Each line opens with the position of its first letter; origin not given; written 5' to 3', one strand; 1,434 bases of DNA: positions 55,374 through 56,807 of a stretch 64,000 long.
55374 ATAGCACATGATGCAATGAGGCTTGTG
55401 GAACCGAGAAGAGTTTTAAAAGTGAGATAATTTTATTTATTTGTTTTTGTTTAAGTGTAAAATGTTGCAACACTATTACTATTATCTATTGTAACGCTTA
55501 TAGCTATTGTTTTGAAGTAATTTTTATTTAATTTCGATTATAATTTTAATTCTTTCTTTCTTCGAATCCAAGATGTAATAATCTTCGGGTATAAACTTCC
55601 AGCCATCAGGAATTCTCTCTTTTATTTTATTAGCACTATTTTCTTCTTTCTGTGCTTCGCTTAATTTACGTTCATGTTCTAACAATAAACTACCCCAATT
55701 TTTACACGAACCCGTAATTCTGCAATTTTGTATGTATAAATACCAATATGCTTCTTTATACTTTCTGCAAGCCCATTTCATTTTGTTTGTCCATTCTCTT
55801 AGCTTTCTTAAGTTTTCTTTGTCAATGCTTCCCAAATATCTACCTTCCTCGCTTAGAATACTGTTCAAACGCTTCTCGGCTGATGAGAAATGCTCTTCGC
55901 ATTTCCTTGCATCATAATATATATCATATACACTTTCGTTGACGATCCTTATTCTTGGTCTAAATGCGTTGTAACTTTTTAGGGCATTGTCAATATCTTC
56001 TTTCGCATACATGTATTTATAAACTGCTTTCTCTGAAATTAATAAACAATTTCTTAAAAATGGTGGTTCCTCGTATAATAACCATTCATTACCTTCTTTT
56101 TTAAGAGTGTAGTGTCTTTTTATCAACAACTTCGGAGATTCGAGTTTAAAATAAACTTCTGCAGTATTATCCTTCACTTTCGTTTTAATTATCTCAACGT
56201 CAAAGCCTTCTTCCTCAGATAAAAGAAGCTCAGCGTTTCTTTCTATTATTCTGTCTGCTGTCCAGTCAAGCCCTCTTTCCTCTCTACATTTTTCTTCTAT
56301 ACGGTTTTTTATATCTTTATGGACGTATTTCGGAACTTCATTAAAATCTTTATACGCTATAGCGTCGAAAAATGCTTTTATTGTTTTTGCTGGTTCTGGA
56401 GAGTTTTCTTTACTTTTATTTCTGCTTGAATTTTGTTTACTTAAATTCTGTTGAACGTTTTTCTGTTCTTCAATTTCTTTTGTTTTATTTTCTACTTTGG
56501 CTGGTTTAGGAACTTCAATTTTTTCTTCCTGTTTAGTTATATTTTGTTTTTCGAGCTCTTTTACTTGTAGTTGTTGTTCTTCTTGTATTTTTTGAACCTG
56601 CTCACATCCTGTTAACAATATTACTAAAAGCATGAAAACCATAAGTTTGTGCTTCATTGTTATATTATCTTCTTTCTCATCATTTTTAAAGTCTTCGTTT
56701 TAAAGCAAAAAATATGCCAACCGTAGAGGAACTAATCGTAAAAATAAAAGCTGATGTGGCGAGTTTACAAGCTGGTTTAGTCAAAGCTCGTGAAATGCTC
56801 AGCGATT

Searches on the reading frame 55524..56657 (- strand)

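Call 47: search_protein_families(library=pfam, proteins=[window:55524-56657:-], max_evalue=0.001)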
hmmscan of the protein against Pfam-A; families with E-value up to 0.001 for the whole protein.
window:55524-56657:- (377 aa): 0 families

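Call 54: search_protein_families(library=ncbifam, proteins=[window:55524-56657:-], max_evalue=0.5)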
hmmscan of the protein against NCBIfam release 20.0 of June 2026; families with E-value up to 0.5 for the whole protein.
window:55524-56657:- (377 aa): 9 families
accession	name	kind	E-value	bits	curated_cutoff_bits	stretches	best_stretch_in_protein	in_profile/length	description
NF041428.1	TrsH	subfamily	0.00062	19.9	150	1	1-122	1-118/149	TrsH/TraH family protein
NF042930.1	EF0163_fam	equivalog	0.0061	16.1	65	0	6-133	3-108/165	EF0163 family protein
NF008048.1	PRK10781.1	equivalog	0.0099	16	140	1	5-62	3-58/134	Rcs stress response system protein RcsF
TIGR02567.1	YscW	equivalog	0.016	15.3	58.2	1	9-72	2-65/124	YscW family type III secretion system pilotin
NF045617.1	mostly_LP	subfamily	0.069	13.3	43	1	4-37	1-34/119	putative T6SS immunity periplasmic lipoprotein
NF002448.0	PRK01614.1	equivalog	0.15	12.4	83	1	4-78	8-82/85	Sec-independent protein translocase subunit TatA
NF038215.1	acineto_lipo_PV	hypoth_equivalog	0.19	11.5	33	1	5-25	5-25/55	NF038215 family lipoprotein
NF002789.0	PRK02910.1-3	equivalog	0.21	10.4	509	1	56-135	445-524/535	ferredoxin:protochlorophyllide reductase (ATP-dependent) subunit B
NF040598.1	Ala_zip_lipo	subfamily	0.27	11.8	43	0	3-38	3-44/90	Lpp/OprI family alanine-zipper lipoprotein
